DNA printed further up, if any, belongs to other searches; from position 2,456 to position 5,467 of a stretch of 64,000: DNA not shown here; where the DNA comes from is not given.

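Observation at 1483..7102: Tightly coupled four-gene operon: creatininase-family amidohydrolase, Gfo/Idh/MocA oxidoreductase, fused DPD-like flavo-FeS reductase, Ldh_2 dehydrogenase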

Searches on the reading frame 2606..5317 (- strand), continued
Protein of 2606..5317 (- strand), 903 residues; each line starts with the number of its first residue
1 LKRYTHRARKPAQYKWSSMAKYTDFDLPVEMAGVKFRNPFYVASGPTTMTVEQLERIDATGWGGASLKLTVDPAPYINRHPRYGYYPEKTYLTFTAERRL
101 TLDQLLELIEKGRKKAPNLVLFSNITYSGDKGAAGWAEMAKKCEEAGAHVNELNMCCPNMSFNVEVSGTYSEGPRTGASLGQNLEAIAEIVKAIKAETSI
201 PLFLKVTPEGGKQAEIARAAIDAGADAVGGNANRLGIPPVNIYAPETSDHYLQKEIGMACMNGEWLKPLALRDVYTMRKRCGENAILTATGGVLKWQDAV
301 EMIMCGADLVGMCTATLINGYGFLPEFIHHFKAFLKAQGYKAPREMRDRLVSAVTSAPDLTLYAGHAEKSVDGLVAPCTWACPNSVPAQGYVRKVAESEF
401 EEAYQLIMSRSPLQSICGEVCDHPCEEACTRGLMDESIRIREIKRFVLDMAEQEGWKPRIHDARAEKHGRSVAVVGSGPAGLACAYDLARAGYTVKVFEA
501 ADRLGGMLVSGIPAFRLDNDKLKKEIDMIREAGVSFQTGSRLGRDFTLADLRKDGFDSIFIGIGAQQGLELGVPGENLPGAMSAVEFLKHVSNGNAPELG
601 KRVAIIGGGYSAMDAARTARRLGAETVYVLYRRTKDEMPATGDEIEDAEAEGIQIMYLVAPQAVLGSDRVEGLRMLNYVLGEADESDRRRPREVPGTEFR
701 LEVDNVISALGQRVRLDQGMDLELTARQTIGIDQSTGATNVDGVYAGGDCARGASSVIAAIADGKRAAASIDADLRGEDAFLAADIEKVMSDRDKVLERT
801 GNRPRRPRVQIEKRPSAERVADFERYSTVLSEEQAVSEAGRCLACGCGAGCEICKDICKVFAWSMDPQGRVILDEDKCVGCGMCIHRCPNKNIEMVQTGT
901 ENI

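Call 14: find_related_loci(query=A1, collection=genome_contigs, flank=10000)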
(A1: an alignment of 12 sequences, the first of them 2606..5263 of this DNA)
Query A1 (885 aa) in genome_contigs; peptide patterns used: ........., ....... (x = any residue, [..] = any of these).
422 stretches matched a pattern; 388 encode a relative of the query (tblastn E <= 1e-3); the best 80 are kept; 80 distinct loci.
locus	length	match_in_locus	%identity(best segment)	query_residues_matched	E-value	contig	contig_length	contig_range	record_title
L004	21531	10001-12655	70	1-885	0e+0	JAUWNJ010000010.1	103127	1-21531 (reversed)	MAG: Planctomycetales bacterium isolate CSMAG_2421 CSMAG_2421_k141_166856_length_103127_cov_42.9984, whole genome shotgu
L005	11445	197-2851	69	1-885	0e+0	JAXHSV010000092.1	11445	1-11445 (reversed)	MAG: Planctomycetota bacterium isolate MAG07_tar_biofilm MAG07_92, whole genome shotgun sequence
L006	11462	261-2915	69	1-885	0e+0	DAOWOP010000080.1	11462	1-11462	MAG TPA_asm: Planctomycetales bacterium isolate CSMAG_3057 CSMAG_3057_k141_387_length_11462_cov_59.0867, whole genome sh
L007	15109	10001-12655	69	1-885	0e+0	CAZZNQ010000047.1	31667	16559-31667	MAG TPA_asm: uncultured candidatus Brocadiaceae bacterium isolate SRP141376_co2_394 genome assembly, contig: NODE_3088_l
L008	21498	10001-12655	70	1-885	0e+0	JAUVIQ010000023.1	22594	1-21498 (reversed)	MAG: Planctomycetales bacterium isolate CSMAG_432 CSMAG_432_k127_4497333_length_22594_cov_19.0040, whole genome shotgun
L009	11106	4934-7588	67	1-885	0e+0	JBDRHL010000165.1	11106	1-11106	MAG: Planctomycetota bacterium isolate MEGAHIT-group-1.515 k141_1345206, whole genome shotgun sequence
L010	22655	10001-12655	67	1-885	0e+0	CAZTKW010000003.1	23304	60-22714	MAG TPA_asm: uncultured Pirellulales bacterium isolate SRP214966_co5_288 genome assembly, contig: NODE_1629_length_23304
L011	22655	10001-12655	67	1-885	0e+0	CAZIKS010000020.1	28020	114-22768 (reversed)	MAG TPA_asm: uncultured Pirellulales bacterium isolate SRP068000_co4_338 genome assembly, contig: NODE_1334_length_28020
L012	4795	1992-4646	66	1-885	0e+0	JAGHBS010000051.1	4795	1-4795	MAG: Planctomycetota bacterium isolate AUK262 PB_MBMC_216_c_000000000078, whole genome shotgun sequence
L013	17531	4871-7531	67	1-885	0e+0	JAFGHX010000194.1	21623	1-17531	MAG: Kiritimatiellae bacterium isolate Zod_Metabat.16 k87_5496483, whole genome shotgun sequence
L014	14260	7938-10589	65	3-885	0e+0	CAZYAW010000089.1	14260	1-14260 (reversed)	MAG TPA_asm: uncultured Victivallales bacterium isolate SRP067234_co1_249 genome assembly, contig: k99_381497, whole gen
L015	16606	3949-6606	66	1-885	0e+0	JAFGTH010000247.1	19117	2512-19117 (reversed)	MAG: Lentisphaerae bacterium isolate Zod_Metabat.961 k87_13495201, whole genome shotgun sequence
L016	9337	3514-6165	65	3-885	0e+0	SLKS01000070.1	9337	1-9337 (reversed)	MAG: Kiritimatiellae bacterium isolate CSSed165cm_27R1 CSSed16-5cm-29687, whole genome shotgun sequence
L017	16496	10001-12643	61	1-880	0e+0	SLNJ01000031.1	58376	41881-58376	MAG: Opitutales bacterium isolate CSSed165cm_401 CSSed16-5cm-389, whole genome shotgun sequence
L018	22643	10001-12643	60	1-880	0e+0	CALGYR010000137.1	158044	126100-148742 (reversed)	MAG TPA_asm: uncultured bacterium isolate SRR6007444_bin.47_CONCOCT_v1.1_MAG genome assembly, contig: ERZ724098.19, whol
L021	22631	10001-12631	60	1-879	0e+0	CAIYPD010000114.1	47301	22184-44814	MAG: Candidatus Firestonebacteria bacterium isolate KR_bin-0439 genome assembly, contig: bin-0439:114/148, whole genome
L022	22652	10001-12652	61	1-885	0e+0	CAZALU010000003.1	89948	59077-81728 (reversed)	MAG TPA_asm: uncultured Verrucomicrobiota bacterium isolate SRP192927_co2_851 genome assembly, contig: NODE_144_length_8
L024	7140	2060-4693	58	7-885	0e+0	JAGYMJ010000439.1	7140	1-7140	MAG: Planctomycetota bacterium isolate M55B116 k51_3323902_flag_0_multi_34.6187_len_7140, whole genome shotgun sequence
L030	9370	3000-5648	59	1-882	0e+0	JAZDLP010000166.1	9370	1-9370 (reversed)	MAG: Planctomycetota bacterium isolate MEGAHIT-group-0.607 k141_11014092, whole genome shotgun sequence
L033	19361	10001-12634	60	1-880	0e+0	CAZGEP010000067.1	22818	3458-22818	MAG TPA_asm: uncultured Planctomycetota bacterium isolate SRP141376_co2_16 genome assembly, contig: NODE_4715_length_228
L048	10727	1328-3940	53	9-879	0e+0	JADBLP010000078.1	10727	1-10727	MAG: Actinomycetota bacterium isolate Bin4_14.8m NODE_304_length_10727_cov_10.973669, whole genome shotgun sequence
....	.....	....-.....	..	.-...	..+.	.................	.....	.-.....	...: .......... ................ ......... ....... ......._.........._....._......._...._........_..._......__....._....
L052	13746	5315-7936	51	6-880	0e+0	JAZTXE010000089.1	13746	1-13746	MAG: Eubacteriales bacterium isolate T1900045331_YK20190020.MAGScoT_cleanbin_000012 SGB_6525_k141_775492, whole genome s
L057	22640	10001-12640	52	3-885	0e+0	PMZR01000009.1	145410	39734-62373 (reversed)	MAG: Acidobacteria bacterium isolate fen_186 73.20110800_E3D.77_contig_1680, whole genome shotgun sequence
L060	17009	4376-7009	52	5-885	0e+0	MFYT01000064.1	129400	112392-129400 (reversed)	MAG: Candidatus Raymondbacteria bacterium RIFOXYA2_FULL_49_16 rifoxya2_full_scaffold_35, whole genome shotgun sequence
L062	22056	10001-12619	51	3-880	0e+0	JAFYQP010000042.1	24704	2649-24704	MAG: Clostridia bacterium isolate RGIG7332 Water_buffalos_Cecum-4__c394376, whole genome shotgun sequence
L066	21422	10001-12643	50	1-880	0e+0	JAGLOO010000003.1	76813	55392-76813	MAG: Bacteroidales bacterium isolate RS_7_37 ROV157_7.bin.37.fa_3, whole genome shotgun sequence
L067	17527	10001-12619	51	3-880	0e+0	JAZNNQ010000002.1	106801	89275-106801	MAG: Eubacteriales bacterium isolate T1900044654_TS20190120.MAGScoT_cleanbin_000015 SGB_1466_k141_791315, whole genome s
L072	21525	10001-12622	52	6-879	0e+0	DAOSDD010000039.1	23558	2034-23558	MAG TPA_asm: Clostridiales bacterium isolate AMR_MDS_1840 NODE_963_length_23558_cov_4.791346, whole genome shotgun seque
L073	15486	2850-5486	53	1-879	0e+0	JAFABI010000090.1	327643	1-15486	MAG: Bacillota bacterium isolate OH_SBB_121 k127_945944, whole genome shotgun sequence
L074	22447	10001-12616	50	9-880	0e+0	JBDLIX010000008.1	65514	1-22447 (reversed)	MAG: Bacteroidota bacterium isolate MAG062 MAG062_8, whole genome shotgun sequence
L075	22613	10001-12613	50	10-879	0e+0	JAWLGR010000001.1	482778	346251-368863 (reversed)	MAG: Mariniphaga sp. isolate 30dZY2.bin.126 NODE_28_length_482778_cov_5.945166, whole genome shotgun sequence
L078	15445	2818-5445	53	5-880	0e+0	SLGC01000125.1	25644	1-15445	MAG: Bacteroidales bacterium isolate CSSed162cmB_75 CSSed16-2cmB-3367, whole genome shotgun sequence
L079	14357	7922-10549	51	9-883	0e+0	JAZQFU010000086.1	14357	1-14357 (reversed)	MAG: Clostridia bacterium isolate T1900044632_TS20190098.MAGScoT_cleanbin_000015 SGB_1066_k141_1469537, whole genome sho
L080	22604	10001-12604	51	9-881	0e+0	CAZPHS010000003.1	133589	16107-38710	MAG TPA_asm: uncultured Christensenellaceae bacterium isolate binchicken_co173_367 genome assembly, contig: NODE_324_len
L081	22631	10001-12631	52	3-880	0e+0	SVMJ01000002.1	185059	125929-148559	MAG: Oscillospiraceae bacterium isolate SIG510 NODE_1265_length_185059_cov_2.468648, whole genome shotgun sequence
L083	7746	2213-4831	52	6-878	0e+0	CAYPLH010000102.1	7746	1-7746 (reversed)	MAG TPA_asm: uncultured Clostridiaceae bacterium isolate binchicken_co173_425 genome assembly, contig: NODE_31395_length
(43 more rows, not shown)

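Call 18: search_protein_families(library=pfam, proteins=[L075:8987-9955:+, L073:6509-7330:+, L009:8922-10070:+, L015:1714-2697:+, L009:2011-2652:-, L078:8488-9450:+, L074:13738-15456:+, L074:9228-9971:+, L005:3382-4185:+, L062:21112-21885:+], max_evalue=0.0001)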
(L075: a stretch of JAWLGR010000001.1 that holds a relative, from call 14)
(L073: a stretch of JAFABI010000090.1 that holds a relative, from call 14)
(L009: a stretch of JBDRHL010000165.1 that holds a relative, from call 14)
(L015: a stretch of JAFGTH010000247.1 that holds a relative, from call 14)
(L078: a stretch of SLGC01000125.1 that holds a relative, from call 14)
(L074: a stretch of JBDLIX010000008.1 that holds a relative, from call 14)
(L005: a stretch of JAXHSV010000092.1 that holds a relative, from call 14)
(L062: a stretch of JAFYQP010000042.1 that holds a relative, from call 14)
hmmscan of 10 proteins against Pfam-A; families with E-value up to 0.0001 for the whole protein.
L075:8987-9955:+ (322 aa): 2 families
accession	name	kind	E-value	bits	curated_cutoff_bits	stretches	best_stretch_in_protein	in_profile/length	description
PF02826.25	2-Hacid_dh_C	-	5.8e-45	153.3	25.1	1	111-287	1-178/178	D-isomer specific 2-hydroxyacid dehydrogenase, NAD binding domain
PF00389.36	2-Hacid_dh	-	8.8e-22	77.7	24.6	1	16-319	9-134/134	D-isomer specific 2-hydroxyacid dehydrogenase, catalytic domain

L073:6509-7330:+ (273 aa): 2 families
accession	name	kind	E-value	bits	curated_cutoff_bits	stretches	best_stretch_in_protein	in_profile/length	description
PF13561.12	adh_short_C2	-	5.4e-43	147.7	27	1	20-268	8-236/236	Enoyl-(Acyl carrier protein) reductase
PF00106.31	adh_short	-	5.9e-38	130.8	26.6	1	9-210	1-190/195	short chain dehydrogenase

L009:8922-10070:+ (382 aa): 1 family
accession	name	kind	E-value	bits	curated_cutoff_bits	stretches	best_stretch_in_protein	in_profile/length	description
PF00294.29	PfkB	-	2.6e-22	80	25.8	2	23-242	6-202/302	pfkB family carbohydrate kinase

L015:1714-2697:+ (327 aa): 2 families
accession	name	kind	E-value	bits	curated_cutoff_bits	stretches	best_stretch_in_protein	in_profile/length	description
PF00185.30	OTCace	-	5e-29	101.8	29.4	1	166-324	1-156/157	Aspartate/ornithine carbamoyltransferase, Asp/Orn binding domain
PF02729.26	OTCace_N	-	9.7e-29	100.8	29.9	1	24-159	5-147/148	Aspartate/ornithine carbamoyltransferase, carbamoyl-P binding domain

L009:2011-2652:- (213 aa): 2 families
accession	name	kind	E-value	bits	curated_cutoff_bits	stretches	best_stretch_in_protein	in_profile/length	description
PF17938.6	TetR_C_29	-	6.1e-26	91.3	26.2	1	86-198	5-118/119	Tetracyclin repressor-like, C-terminal domain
PF00440.29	TetR_N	-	1.8e-15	56.9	24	1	14-59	1-46/47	Bacterial regulatory proteins, tetR family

L078:8488-9450:+ (320 aa): 1 family
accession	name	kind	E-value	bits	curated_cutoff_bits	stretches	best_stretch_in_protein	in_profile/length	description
PF01081.25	Aldolase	-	3.9e-66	222.7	27.8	1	8-199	5-196/196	KDPG and KHG aldolase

L074:13738-15456:+ (572 aa): 2 families
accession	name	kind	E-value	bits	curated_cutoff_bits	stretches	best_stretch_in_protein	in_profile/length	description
PF07969.17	Amidohydro_3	-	5.6e-75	254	29.7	1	74-570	3-472/472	Amidohydrolase family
PF01979.26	Amidohydro_1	-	2.7e-10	40.5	25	1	347-568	131-344/345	Amidohydrolase family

L074:9228-9971:+ (247 aa): 1 family
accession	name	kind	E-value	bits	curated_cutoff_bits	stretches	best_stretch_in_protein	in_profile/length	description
PF01081.25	Aldolase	-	1.2e-11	44.9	27.8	1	13-201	4-167/196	KDPG and KHG aldolase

L005:3382-4185:+ (267 aa): 2 families
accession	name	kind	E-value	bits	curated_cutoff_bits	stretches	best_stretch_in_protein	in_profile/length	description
PF04909.20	Amidohydro_2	-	6.8e-33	115.1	26.4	1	7-266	1-289/289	Amidohydrolase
PF01026.27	TatD_DNase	-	2.8e-13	50.3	27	1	7-236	1-210/253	TatD related DNase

L062:21112-21885:+ (257 aa): 1 family
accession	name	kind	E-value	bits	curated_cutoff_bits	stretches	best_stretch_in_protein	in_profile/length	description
PF01182.26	Glucosamine_iso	-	3.7e-13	50.3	27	1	19-245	2-223/225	Glucosamine-6-phosphate isomerases/6-phosphogluconolactonase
